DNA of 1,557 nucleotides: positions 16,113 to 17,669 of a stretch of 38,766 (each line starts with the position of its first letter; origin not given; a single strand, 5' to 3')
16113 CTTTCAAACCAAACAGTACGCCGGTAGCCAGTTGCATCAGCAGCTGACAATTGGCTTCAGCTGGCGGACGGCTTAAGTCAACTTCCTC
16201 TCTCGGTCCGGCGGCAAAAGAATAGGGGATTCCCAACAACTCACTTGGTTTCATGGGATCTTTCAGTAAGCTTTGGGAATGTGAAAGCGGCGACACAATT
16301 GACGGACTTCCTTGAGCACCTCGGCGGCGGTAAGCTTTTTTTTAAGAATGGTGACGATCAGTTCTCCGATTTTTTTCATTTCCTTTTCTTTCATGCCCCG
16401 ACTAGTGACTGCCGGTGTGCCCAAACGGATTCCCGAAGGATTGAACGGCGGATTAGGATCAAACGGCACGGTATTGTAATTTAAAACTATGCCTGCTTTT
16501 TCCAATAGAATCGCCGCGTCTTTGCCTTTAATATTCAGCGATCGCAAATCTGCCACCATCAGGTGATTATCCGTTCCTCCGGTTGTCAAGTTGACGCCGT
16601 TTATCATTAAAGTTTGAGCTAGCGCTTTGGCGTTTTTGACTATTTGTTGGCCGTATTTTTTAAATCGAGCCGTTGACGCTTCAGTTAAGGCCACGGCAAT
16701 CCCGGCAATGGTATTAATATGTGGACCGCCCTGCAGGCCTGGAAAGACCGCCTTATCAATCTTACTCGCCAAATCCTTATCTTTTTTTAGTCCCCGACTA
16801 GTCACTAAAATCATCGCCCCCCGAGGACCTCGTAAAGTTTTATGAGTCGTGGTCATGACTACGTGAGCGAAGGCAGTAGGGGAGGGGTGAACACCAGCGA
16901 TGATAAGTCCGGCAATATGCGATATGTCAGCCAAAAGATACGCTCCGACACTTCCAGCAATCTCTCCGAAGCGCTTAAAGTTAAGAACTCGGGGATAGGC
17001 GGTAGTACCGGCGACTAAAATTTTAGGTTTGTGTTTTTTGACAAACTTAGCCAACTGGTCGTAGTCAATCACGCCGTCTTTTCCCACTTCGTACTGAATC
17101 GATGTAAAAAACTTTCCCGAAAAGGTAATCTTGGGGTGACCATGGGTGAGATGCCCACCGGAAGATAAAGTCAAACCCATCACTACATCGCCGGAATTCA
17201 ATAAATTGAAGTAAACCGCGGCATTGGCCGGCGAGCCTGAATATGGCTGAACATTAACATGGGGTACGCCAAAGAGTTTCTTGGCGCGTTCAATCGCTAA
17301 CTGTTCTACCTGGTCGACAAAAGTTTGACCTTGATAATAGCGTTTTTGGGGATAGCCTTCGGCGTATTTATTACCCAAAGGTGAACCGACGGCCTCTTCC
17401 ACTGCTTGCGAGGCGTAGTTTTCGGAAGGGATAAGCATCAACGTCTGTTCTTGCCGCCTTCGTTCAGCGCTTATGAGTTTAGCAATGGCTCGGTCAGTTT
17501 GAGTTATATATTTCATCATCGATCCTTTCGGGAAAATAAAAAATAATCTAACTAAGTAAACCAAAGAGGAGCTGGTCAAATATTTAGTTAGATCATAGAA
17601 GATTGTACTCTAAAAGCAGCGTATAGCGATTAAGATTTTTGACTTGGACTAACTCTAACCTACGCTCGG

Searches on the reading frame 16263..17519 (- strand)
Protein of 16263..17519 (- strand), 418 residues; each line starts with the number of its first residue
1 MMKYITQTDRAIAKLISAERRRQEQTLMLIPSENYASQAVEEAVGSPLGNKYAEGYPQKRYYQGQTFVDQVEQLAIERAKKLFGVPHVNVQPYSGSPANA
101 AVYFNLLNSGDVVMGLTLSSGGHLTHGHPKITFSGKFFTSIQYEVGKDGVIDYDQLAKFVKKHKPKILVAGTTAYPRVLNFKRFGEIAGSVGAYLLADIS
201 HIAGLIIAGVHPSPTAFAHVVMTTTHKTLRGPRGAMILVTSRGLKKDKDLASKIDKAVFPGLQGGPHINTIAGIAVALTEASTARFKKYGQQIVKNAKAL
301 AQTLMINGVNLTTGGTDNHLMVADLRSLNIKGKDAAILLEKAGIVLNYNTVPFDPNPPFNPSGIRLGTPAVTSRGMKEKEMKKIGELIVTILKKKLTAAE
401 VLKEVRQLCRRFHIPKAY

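Call 47: search_protein_families(library=pfam, proteins=[window:16263-17519:-], max_evalue=0.00001)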
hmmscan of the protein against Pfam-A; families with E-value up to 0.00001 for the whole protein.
window:16263-17519:- (418 aa): 1 family
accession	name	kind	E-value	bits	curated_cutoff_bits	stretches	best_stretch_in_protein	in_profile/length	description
PF00464.25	SHMT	-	5.6e-154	513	27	1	6-388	2-399/399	Serine hydroxymethyltransferase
